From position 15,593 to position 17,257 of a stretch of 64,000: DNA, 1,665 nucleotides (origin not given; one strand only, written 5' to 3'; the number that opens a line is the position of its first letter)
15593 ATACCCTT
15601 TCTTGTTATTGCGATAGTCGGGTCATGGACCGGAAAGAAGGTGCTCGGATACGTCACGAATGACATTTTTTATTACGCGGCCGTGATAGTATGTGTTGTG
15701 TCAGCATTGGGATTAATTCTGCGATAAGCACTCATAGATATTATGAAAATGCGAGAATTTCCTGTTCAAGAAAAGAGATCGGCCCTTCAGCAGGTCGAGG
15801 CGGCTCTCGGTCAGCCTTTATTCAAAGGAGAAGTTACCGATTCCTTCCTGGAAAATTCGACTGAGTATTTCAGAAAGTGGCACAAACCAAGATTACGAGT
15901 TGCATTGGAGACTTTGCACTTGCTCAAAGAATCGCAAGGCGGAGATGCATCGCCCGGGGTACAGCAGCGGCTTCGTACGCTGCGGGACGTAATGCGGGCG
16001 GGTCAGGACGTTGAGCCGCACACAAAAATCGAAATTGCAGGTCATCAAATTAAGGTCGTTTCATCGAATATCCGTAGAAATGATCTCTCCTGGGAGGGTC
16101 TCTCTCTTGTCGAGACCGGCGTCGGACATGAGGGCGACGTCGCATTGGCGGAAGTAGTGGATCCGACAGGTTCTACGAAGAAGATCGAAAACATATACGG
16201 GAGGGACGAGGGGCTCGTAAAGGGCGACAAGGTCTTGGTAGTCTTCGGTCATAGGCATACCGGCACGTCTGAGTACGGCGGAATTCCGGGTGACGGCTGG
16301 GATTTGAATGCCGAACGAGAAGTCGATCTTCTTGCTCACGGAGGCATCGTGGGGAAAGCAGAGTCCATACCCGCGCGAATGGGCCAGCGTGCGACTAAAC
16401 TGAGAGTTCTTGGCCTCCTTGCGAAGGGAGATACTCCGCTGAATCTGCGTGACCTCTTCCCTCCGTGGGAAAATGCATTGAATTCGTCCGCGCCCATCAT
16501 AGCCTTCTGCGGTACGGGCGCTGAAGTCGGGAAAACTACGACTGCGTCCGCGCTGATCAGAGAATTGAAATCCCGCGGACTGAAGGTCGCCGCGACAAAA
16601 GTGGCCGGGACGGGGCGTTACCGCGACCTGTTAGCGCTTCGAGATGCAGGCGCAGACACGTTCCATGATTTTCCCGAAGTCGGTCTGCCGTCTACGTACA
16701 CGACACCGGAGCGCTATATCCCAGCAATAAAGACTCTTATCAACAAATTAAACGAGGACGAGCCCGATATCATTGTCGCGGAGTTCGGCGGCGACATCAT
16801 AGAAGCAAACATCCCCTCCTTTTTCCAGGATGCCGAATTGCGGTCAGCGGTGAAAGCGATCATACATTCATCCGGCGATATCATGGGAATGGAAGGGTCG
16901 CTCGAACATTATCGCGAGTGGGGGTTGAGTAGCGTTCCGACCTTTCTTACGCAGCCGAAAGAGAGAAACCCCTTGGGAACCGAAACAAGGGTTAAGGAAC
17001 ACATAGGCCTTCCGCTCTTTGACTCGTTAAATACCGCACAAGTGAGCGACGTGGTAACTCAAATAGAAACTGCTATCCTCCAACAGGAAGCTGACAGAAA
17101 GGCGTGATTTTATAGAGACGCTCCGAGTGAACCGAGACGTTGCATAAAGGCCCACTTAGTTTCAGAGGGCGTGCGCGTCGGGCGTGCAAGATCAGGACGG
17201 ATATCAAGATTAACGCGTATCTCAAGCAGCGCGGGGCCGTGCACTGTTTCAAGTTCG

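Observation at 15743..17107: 454-aa DUF1611-like P-loop protein convergent with ppd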

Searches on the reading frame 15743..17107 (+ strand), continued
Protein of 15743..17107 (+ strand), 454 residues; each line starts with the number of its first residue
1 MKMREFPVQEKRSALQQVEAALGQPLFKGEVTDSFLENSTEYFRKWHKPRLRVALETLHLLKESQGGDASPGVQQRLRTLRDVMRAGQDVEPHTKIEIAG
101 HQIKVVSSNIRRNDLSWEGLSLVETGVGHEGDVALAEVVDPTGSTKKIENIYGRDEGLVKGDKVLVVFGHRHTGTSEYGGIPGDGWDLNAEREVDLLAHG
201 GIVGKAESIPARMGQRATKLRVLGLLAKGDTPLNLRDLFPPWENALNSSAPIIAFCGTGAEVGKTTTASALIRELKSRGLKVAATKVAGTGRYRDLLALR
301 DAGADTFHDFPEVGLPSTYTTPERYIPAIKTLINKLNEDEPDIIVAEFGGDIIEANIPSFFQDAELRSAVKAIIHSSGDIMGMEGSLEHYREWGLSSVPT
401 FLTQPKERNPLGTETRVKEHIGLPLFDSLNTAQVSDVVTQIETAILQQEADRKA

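Call 85: search_protein_families(library=ncbifam, proteins=[L043:5805-6719:+, L044:8087-8983:+, L043:12481-13563:+, L043:8974-10035:+, L044:8983-10011:+], max_evalue=1e-10)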
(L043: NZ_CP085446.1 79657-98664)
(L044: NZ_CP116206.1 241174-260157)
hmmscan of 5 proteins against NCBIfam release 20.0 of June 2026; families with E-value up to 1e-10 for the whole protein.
L043:5805-6719:+ (304 aa): 14 families
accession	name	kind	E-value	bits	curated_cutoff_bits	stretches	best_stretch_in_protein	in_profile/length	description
NF011379.0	PRK14804.1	equivalog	2.2e-95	319.3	373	1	1-303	6-310/311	ornithine carbamoyltransferase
NF001986.0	PRK00779.1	subfamily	5.2e-83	278.7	306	1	1-303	5-305/307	ornithine carbamoyltransferase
TIGR00658.1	orni_carb_tr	equivalog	2e-78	263.6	280.85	1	2-302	1-303/304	ornithine carbamoyltransferase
NF011380.0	PRK14805.1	equivalog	3.6e-66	223.3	421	1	1-303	1-301/302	ornithine carbamoyltransferase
TIGR04384.1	putr_carbamoyl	exception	4.4e-58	197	500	1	4-303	2-308/330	putrescine carbamoyltransferase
NF002032.1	PRK00856.1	equivalog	6.3e-45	153.6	263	1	2-301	1-296/297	aspartate carbamoyltransferase catalytic subunit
NF003286.0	PRK04284.1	subfamily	1.6e-41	142.5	515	1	2-264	7-275/332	ornithine carbamoyltransferase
TIGR00670.1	asp_carb_tr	equivalog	1.7e-41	142.3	236.95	1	2-302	1-303/304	aspartate carbamoyltransferase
NF002470.0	PRK01713.1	equivalog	2.8e-38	132.2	545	1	2-261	8-273/334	ornithine carbamoyltransferase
NF009213.0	PRK12562.1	subfamily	7e-37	127.5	559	1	2-298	7-328/334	ornithine carbamoyltransferase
NF003384.0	PRK04523.1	equivalog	1.3e-29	103.3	288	1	103-303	126-334/336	N-acetylornithine carbamoyltransferase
NF006046.0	PRK08192.1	equivalog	1.4e-25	90.2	512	1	2-302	7-317/339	aspartate carbamoyltransferase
NF008853.0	PRK11891.1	equivalog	1.3e-22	80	560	1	40-302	129-398/430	aspartate carbamoyltransferase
NF010387.0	PRK13814.1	equivalog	1.1e-17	64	660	1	3-301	7-302/310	aspartate carbamoyltransferase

L044:8087-8983:+ (298 aa): 15 families
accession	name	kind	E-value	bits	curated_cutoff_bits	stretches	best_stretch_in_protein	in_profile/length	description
TIGR00670.1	asp_carb_tr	equivalog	7.1e-93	311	236.95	1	6-295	1-303/304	aspartate carbamoyltransferase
NF002032.1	PRK00856.1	equivalog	2.6e-89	299.4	263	1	6-294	1-296/297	aspartate carbamoyltransferase catalytic subunit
NF008853.0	PRK11891.1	equivalog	1.6e-63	214.9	560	1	5-294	88-397/430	aspartate carbamoyltransferase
NF006046.0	PRK08192.1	equivalog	2.4e-63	214.5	512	1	6-294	7-316/339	aspartate carbamoyltransferase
NF001986.0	PRK00779.1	subfamily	7.4e-43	146.8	306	1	3-294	3-303/307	ornithine carbamoyltransferase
TIGR00658.1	orni_carb_tr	equivalog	4.5e-41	141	280.85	1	6-293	1-301/304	ornithine carbamoyltransferase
NF010387.0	PRK13814.1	equivalog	1.3e-34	119.5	660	1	6-293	6-301/310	aspartate carbamoyltransferase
TIGR04384.1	putr_carbamoyl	exception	1.6e-25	90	500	1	8-291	2-303/330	putrescine carbamoyltransferase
NF009916.0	PRK13376.1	equivalog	3.6e-25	88.5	800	1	6-297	8-335/525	bifunctional aspartate carbamoyltransferase catalytic subunit/aspartate carbamoyltransferase regulatory subunit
NF011380.0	PRK14805.1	equivalog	1.2e-23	83.7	421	1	6-291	2-296/302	ornithine carbamoyltransferase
NF003286.0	PRK04284.1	subfamily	1e-21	77.5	515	1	6-271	7-287/332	ornithine carbamoyltransferase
NF003384.0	PRK04523.1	equivalog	1.9e-18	66.6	288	1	4-149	2-165/336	N-acetylornithine carbamoyltransferase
NF002470.0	PRK01713.1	equivalog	6.2e-16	58.7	545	1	5-162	7-166/334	ornithine carbamoyltransferase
NF011379.0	PRK14804.1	equivalog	4e-14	52.4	373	1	4-144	5-143/311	ornithine carbamoyltransferase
NF009213.0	PRK12562.1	subfamily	1.9e-13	50.5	559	1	6-187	7-190/334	ornithine carbamoyltransferase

L043:12481-13563:+ (360 aa): 11 families
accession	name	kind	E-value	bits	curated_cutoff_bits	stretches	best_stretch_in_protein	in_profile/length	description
TIGR03565.1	alk_sulf_monoox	equivalog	7.2e-103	344.2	518.2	1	7-346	3-346/346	FMNH2-dependent alkanesulfonate monooxygenase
NF001939.1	PRK00719.1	subfamily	1.2e-102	343.5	510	1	8-353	4-353/373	alkanesulfonate monooxygenase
TIGR04021.1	LLM_DMSO2_sfnG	equivalog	9.1e-60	202.9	382.95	1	29-348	26-347/350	dimethylsulfone monooxygenase SfnG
TIGR03619.1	F420_Rv2161c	subfamily_domain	1.6e-25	90.2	166.9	1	85-221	73-207/247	TIGR03619 family F420-dependent LLM class oxidoreductase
TIGR03860.1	FMN_nitrolo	subfamily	4.1e-23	81.9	279.7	1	57-145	71-161/422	NtaA/DmoA family FMN-dependent monooxygenase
TIGR03560.1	F420_Rv1855c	subfamily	1.3e-22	80.8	231.4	1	35-222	17-218/227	TIGR03560 family F420-dependent LLM class oxidoreductase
TIGR03612.1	RutA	equivalog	2.4e-22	79.9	498.3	1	78-347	86-350/355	pyrimidine utilization protein A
TIGR03621.1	F420_MSMEG_2516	subfamily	1.3e-13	50.8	213.15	1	30-205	13-183/295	TIGR03621 family F420-dependent LLM class oxidoreductase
TIGR03555.1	F420_mer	equivalog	6.4e-13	48.8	348.7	1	30-221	11-199/325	5,10-methylenetetrahydromethanopterin reductase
TIGR03557.1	F420_G6P_family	subfamily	7.8e-13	48.2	210.4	1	83-205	75-194/316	TIGR03557 family F420-dependent LLM class oxidoreductase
NF002619.0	PRK02271.1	equivalog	1.3e-12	47.7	276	1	30-246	13-228/329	5,10-methylenetetrahydromethanopterin reductase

L043:8974-10035:+ (353 aa): 0 families

L044:8983-10011:+ (342 aa): 0 families

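Call 86: search_protein_families(library=pfam, proteins=[L044:9995-11179:+, L044:7011-7520:+, L043:6731-7933:+, L043:10048-11271:+, L044:3733-4998:+, L043:2536-3258:+], max_evalue=0.001)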
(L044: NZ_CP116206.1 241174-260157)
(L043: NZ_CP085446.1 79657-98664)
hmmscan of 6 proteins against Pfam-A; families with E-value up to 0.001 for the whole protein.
L044:9995-11179:+ (394 aa): 1 family
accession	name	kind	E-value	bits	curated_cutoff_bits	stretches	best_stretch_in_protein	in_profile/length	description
PF02222.28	ATP-grasp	-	0.00092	19.3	27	0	115-276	3-167/179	ATP-grasp domain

L044:7011-7520:+ (169 aa): 1 family
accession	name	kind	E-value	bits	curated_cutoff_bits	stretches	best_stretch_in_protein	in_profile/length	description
PF02776.23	TPP_enzyme_N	-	0.00031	20.9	26.8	1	17-112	6-104/119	Thiamine pyrophosphate enzyme, N-terminal TPP binding domain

L043:6731-7933:+ (400 aa): 12 families
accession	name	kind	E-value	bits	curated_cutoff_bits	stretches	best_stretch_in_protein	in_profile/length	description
PF13535.11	ATP-grasp_4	-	3e-20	72.9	27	1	140-271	2-151/160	ATP-grasp domain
PF18603.7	LAL_C2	-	3.3e-13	50.1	29.4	1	315-388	1-77/78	L-amino acid ligase C-terminal domain 2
PF02655.19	ATP-grasp_3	-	3.7e-12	47.1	23.2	1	105-274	3-159/160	ATP-grasp domain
PF18130.6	ATPgrasp_N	-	3.9e-11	43.8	27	1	16-91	2-78/81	ATP-grasp N-terminal domain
PF07478.18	Dala_Dala_lig_C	-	3.9e-07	30.2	24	1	127-237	21-141/204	D-ala D-ala ligase C-terminus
PF01071.24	GARS_A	-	1.4e-06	28.7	27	1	106-203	3-107/194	Phosphoribosylglycinamide synthetase, ATP-grasp (A) domain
PF08443.16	RimK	-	4.2e-06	26.9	21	1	104-198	2-96/188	RimK-like ATP-grasp domain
PF02955.21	GSH-S_ATP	-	1.2e-05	25.3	23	1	122-199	14-93/175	Prokaryotic glutathione synthetase, ATP-grasp domain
PF15632.11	ATPgrasp_Ter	-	2.2e-05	24.7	29.1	1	176-304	2-115/131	ATP-grasp in the biosynthetic pathway with Ter operon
PF02222.28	ATP-grasp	-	0.0001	22.4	27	1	119-257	9-148/179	ATP-grasp domain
PF14397.11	ATPgrasp_ST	-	0.00043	20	31.4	1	93-186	9-105/278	Sugar-transfer associated ATP-grasp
PF14398.11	ATPgrasp_YheCD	-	0.00056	19.7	26.8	1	95-172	11-80/255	YheC/D like ATP-grasp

L043:10048-11271:+ (407 aa): 9 families
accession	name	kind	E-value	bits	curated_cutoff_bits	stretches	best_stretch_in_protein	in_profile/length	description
PF13535.11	ATP-grasp_4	-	2.1e-30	105.9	27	1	144-290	3-156/160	ATP-grasp domain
PF02655.19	ATP-grasp_3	-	7e-17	62.4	23.2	1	105-288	1-159/160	ATP-grasp domain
PF18603.7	LAL_C2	-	9.5e-12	45.5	29.4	1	331-406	3-77/78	L-amino acid ligase C-terminal domain 2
PF07478.18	Dala_Dala_lig_C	-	1.3e-09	38.3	24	1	129-280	22-169/204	D-ala D-ala ligase C-terminus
PF18130.6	ATPgrasp_N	-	4.6e-08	34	27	1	29-94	11-79/81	ATP-grasp N-terminal domain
PF01071.24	GARS_A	-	5e-08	33.4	27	1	108-287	3-190/194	Phosphoribosylglycinamide synthetase, ATP-grasp (A) domain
PF02222.28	ATP-grasp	-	6e-08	33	27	1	114-290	2-168/179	ATP-grasp domain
PF02786.22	CPSase_L_D2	-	1.1e-05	25.5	19.8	1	110-316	4-208/211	Carbamoyl-phosphate synthase L chain, ATP binding domain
PF15632.11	ATPgrasp_Ter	-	9.4e-05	22.6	29.1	1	191-316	5-113/131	ATP-grasp in the biosynthetic pathway with Ter operon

L044:3733-4998:+ (421 aa): 3 families
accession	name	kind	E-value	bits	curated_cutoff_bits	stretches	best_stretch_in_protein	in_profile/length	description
PF02655.19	ATP-grasp_3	-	1.8e-05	25.3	23.2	1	125-242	3-111/160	ATP-grasp domain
PF02222.28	ATP-grasp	-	0.00056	20.1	27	0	132-290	2-162/179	ATP-grasp domain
PF18603.7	LAL_C2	-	0.00088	19.9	29.4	0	337-404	3-70/78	L-amino acid ligase C-terminal domain 2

L043:2536-3258:+ (240 aa): 1 family
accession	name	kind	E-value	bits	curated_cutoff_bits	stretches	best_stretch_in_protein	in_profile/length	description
PF08892.16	YqcI_YcgG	-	1.2e-69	234.8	27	1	21-233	1-210/211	YqcI/YcgG family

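Call 92: find_homologous_proteins(query=L001:6250-7662:+, max_evalue=1e-60)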
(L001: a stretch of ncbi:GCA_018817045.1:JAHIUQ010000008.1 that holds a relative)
Query L001:6250-7662:+ (470 aa): 7997 proteins with E <= 1e-60 among 8000 candidates; the best 120 are listed.
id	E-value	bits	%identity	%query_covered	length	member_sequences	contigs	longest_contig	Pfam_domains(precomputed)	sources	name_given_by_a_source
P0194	0.0e+0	1057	100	100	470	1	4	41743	PF05893.20,PF00171.28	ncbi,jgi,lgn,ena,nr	ncbi:aldehyde dehydrogenase family protein [Patescibacteria group bacterium]|nr:aldehyde dehydrogena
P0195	5.4e-199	680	66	99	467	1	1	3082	PF00171.28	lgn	-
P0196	3.0e-186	638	61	100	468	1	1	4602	PF00171.28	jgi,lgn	jgi:aldehyde dehydrogenase (NAD+)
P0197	1.2e-183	629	59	100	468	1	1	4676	PF00171.28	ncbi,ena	-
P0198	9.0e-181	620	59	100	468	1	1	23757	PF00171.28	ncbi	-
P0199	2.0e-180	619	59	100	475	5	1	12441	PF00171.28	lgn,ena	-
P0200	2.3e-176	605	58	99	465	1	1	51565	PF05893.20,PF00171.28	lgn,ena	-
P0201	8.3e-174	597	57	99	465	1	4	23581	PF00171.28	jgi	-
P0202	3.6e-171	588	58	99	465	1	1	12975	PF00171.28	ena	-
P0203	2.2e-170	586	56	100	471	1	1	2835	PF05893.20,PF00171.28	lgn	-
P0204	5.6e-166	571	56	99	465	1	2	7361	PF00171.28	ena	-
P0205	1.5e-161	557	55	100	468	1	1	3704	PF00171.28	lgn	-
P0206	2.6e-161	556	54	100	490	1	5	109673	PF00171.28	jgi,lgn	jgi:aldehyde dehydrogenase (NAD+)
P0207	2.2e-159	549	56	95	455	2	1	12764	PF00171.28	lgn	-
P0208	2.4e-152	526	54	99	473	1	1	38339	PF00171.28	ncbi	ncbi:MAG: aldehyde dehydrogenase family protein [Candidatus Peregrinibacteria bacterium]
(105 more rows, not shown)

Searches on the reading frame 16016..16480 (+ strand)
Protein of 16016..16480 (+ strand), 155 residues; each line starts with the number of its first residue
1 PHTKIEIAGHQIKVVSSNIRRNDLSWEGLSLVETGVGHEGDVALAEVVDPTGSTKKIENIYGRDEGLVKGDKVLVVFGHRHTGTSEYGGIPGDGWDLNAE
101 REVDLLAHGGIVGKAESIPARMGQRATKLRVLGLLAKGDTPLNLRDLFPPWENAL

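Call 67: predict_structure(alignment_id=A3)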
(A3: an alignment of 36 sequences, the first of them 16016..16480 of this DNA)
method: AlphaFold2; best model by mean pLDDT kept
length: 155 residues; sequences in the alignment: 36
mean_pLDDT: 93.1   pTM: 0.89
mean pLDDT of the five models: 93.1, 93.0, 93.0, 93.0, 92.7
residues with pLDDT >= 90: 125; 70-90: 23; 50-70: 6; < 50: 1
segments of 3 or more residues with pLDDT < 50: none
pLDDT, mean of each block of 10 residues (from residue 1): 85 96 92 98 98 96 97 97 87 97 97 95 93 97 88 61
secondary structure, 60 per line:
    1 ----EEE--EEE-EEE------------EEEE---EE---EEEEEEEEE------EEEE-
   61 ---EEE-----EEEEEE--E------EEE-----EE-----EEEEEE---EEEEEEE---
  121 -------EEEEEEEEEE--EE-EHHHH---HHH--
elements in order: E5-7 E10-12 E14-16 E29-32 E41-49 E56-59 E64-66 E72-77 E87-89 E102-107 E111-117 E128-137 H144-147
